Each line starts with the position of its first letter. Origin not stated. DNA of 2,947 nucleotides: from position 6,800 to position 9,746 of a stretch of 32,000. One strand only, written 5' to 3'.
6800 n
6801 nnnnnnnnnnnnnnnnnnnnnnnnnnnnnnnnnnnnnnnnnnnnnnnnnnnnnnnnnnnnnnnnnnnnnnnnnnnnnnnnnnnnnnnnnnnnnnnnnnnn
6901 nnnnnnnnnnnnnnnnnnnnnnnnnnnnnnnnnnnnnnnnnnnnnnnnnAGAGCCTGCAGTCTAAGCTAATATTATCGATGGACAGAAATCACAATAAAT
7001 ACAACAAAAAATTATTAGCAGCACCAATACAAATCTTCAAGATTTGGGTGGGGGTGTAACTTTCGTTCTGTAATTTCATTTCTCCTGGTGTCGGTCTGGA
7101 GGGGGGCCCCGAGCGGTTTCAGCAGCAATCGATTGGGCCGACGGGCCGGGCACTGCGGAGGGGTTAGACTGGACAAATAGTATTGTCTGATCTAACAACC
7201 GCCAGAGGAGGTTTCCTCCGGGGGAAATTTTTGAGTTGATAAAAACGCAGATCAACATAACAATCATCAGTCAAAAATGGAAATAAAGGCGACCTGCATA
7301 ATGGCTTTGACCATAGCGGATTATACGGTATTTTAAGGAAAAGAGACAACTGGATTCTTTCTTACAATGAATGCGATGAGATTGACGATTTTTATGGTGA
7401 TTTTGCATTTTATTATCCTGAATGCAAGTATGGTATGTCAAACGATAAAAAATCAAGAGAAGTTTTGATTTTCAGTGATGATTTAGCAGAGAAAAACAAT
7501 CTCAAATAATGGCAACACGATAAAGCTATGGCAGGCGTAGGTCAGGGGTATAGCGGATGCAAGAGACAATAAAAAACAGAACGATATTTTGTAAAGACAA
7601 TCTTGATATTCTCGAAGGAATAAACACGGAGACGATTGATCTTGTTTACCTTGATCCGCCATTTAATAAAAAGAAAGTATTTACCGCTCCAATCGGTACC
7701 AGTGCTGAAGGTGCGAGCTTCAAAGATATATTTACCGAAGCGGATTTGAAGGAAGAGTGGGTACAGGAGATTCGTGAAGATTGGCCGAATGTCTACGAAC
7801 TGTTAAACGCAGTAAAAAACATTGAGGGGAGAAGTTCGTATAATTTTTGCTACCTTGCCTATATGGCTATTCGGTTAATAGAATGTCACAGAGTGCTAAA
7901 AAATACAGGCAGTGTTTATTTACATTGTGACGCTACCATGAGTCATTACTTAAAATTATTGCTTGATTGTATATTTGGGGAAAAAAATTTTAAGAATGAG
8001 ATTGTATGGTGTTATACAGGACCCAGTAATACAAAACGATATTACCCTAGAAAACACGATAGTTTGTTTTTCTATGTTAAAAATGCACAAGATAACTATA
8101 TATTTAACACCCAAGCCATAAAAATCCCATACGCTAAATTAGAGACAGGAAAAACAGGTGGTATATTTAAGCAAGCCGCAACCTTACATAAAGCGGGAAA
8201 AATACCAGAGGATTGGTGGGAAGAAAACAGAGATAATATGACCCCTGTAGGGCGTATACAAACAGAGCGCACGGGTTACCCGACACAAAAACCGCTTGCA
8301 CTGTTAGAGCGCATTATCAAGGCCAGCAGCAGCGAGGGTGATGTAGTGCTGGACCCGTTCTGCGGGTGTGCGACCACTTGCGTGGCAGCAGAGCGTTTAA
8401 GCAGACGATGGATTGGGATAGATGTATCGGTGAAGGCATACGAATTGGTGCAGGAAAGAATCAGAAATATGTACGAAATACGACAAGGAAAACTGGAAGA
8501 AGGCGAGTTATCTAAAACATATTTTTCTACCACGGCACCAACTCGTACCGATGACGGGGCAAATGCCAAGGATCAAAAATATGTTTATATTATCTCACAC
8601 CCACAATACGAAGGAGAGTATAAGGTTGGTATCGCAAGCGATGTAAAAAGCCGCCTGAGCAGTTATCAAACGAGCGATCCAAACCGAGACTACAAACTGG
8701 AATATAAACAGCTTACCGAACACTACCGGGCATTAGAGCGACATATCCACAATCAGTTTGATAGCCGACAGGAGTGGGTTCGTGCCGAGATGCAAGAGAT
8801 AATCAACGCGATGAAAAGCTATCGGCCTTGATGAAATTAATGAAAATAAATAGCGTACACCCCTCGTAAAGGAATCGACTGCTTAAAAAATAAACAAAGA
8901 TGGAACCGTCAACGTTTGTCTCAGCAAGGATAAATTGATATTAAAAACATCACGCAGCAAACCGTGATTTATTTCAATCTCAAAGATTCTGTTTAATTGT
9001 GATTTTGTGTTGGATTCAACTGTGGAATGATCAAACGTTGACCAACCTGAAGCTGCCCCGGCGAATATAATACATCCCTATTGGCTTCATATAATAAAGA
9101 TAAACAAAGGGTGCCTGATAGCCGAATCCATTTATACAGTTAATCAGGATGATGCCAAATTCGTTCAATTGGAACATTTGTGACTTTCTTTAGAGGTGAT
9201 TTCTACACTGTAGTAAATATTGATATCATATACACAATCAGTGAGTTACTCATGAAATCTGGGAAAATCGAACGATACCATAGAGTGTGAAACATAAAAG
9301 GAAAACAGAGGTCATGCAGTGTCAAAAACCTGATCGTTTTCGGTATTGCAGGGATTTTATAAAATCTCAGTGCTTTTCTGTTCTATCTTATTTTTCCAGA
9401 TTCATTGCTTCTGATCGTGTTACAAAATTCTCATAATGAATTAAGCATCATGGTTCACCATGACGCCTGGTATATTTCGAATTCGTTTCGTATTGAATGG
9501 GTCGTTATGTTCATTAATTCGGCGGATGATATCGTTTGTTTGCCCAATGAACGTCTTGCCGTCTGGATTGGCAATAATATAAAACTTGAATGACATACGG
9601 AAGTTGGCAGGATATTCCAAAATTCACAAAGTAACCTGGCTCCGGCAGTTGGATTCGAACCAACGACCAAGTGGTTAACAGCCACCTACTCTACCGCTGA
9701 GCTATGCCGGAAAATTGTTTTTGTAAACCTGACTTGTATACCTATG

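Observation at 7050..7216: GC-rich, hairpin-dense element of about 160 bp present twice in direct orientation, 23.4 kb apart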

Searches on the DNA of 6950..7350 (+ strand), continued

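Call 97: search_with_rna_model(model_id=R1, sources=[L101, L102, L103, L104, L105], max_evalue=10, show_alignments=1)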
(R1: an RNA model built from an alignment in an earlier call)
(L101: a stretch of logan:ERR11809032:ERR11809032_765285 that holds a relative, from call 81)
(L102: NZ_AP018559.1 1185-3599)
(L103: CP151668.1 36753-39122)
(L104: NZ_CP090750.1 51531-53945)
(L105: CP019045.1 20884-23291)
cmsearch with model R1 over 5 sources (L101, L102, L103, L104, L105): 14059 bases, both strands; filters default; matches with E-value up to 10: 2.
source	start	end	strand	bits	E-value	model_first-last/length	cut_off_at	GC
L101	1576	1755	-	121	5.5e-34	1-181/181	no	0.62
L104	450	619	+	17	0.00062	1-181/181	no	0.59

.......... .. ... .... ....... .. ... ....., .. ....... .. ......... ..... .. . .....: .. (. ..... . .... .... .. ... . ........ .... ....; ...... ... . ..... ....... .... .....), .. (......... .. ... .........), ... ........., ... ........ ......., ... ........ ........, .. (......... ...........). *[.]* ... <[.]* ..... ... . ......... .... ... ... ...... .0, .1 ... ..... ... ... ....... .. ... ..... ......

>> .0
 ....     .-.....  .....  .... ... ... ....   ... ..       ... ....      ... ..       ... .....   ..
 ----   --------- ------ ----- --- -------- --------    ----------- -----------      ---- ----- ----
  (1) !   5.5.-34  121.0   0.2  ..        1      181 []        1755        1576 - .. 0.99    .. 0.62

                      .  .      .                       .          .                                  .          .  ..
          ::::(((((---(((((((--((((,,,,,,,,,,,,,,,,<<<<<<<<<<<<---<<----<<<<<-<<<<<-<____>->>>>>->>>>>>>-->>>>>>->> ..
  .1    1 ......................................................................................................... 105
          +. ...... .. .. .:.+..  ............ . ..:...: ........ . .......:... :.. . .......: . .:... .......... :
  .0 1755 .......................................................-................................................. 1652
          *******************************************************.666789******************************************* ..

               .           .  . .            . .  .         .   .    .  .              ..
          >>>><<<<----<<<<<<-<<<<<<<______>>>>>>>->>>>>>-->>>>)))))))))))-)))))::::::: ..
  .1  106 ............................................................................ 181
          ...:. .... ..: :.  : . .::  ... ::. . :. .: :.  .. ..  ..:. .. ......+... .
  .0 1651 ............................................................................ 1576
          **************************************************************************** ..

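Call 103: search_with_rna_model(model_id=R1, sources=[window, L101, L100], max_evalue=0.00001, make_alignment=true)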
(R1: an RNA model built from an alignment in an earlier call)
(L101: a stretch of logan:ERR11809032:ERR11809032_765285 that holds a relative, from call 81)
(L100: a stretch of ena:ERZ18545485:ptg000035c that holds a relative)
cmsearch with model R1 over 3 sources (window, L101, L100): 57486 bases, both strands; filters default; matches with E-value up to 0.00001: 4.
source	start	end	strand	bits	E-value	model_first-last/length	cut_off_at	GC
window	7046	7226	+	220.9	3e-62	1-181/181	no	0.57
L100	14515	14696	+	214.7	1.8e-60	1-181/181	no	0.57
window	30425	30592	+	159.1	2.2e-44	1-181/181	no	0.51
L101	1576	1755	-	121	2.2e-33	1-181/181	no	0.62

Alignment A8: 4 matches aligned to the model, 183 columns, each read 5' to 3' on its own strand. Consensus structure (alignment columns), stored with it:
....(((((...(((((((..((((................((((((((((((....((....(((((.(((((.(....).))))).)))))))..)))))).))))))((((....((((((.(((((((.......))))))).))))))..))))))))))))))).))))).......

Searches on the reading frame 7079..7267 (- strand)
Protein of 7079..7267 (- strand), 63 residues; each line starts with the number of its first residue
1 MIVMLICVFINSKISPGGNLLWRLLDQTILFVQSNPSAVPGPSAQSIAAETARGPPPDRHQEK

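Call 78: search_protein_representatives(protein=window:7079-7267:-)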
Query: 63 residues. Proteins with E-value up to 0.001 (for the whole library): 2; up to 1e-10: 0; up to 1e-30: 0. The best 2 are listed.
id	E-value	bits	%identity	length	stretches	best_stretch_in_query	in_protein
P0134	8.0e-05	38.8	32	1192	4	19-47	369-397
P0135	3.1e-04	36.9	60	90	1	11-55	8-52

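Call 81: find_encoding_contigs(protein=P0135, flank=10000, max_places=10)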
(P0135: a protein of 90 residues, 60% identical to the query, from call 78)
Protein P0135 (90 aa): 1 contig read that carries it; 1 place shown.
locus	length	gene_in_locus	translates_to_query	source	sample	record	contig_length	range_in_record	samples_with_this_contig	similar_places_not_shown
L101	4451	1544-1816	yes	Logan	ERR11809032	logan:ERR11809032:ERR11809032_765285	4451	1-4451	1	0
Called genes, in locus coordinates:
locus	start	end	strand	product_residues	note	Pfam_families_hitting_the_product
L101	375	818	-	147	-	PF00872:Transposase_mut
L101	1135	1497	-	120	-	PF00872:Transposase_mut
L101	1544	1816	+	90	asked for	-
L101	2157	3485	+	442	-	PF13609:Porin_4 (weak), PF16930:Porin_5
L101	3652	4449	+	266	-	?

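Call 85: search_protein_families(library=ncbifam, proteins=[L101:1135-1497:-, L101:375-818:-], max_evalue=0.001)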
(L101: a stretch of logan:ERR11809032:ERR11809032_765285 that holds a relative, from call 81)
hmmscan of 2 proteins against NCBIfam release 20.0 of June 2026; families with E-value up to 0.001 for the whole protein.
L101:1135-1497:- (120 aa): 1 family
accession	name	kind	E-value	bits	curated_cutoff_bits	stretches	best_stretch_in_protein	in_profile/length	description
NF033543.2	transpos_IS256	equivalog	4e-05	22.8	150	1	42-90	2-50/338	IS256 family transposase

L101:375-818:- (147 aa): 3 families
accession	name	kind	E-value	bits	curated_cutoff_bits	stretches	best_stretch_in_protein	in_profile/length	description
NF033543.2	transpos_IS256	equivalog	1.1e-37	129.9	150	1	1-131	189-322/338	IS256 family transposase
NF033544.1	transpos_IS1249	exception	9.9e-08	31.5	300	1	2-83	145-229/382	IS1249 family transposase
NF041731.2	transpos_ISH6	equivalog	6.8e-05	21.8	240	0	2-124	236-381/414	ISH6 family transposase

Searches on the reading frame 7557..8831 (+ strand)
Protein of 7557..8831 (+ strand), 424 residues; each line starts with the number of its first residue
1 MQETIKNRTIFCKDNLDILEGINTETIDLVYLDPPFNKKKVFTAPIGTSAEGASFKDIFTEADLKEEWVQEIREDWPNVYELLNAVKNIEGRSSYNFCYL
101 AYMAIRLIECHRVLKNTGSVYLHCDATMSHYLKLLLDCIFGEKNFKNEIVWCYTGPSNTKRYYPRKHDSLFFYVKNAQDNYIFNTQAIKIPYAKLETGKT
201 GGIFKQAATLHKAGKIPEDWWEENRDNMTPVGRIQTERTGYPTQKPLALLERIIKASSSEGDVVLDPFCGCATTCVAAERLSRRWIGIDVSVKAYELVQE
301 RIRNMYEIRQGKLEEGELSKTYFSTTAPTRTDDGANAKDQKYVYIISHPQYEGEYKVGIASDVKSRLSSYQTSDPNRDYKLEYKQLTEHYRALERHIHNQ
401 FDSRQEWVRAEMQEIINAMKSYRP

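Call 66: search_protein_families(library=pfam, max_evalue=1, proteins=[window:7557-8831:+])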
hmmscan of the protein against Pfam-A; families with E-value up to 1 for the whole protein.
window:7557-8831:+ (424 aa): 10 families
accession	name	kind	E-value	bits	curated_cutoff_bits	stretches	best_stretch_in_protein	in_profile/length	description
PF01555.25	N6_N4_Mtase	-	4.6e-47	161.2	26.7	1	27-299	1-220/221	DNA methylase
PF10544.15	T5orf172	-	1.9e-12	48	20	1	342-413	2-91/101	T5orf172 domain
PF13455.12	MUG113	-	1.8e-09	38.5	22.3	1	355-420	1-71/73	Meiotically up-regulated gene 113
PF02086.21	MethyltransfD12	-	1.1e-06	29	22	2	249-331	8-93/253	D12 class N6 adenine-specific DNA methyltransferase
PF03602.21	Cons_hypoth95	-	6.4e-06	26.4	24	1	12-41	97-128/182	Conserved hypothetical protein 95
PF08241.18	Methyltransf_11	-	0.011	16.8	21.2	0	269-318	5-56/95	Methyltransferase domain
PF13649.12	Methyltransf_25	-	0.021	15.9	27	1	264-319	1-61/97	Methyltransferase domain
PF02475.24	TRM5-TYW2_MTfase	-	0.051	14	28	1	254-303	30-81/164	TRM5/TYW2 methyltransferase domain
PF13847.12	Methyltransf_31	-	0.14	12.2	27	1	259-305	2-51/145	Methyltransferase domain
PF14334.11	DUF4390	-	0.16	11.8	27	1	374-410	64-103/161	Domain of unknown function (DUF4390)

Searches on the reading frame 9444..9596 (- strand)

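Call 66: search_protein_families(library=pfam, max_evalue=1, proteins=[window:9444-9596:-])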
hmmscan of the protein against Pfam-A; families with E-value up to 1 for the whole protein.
seq(51 aa): 2 families
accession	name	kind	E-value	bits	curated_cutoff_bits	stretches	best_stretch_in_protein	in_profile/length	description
PF01541.30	GIY-YIG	-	3.9e-07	30.7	22.6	1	5-41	4-41/78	GIY-YIG catalytic domain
PF10544.15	T5orf172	-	0.024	15.6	20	1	5-40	3-46/101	T5orf172 domain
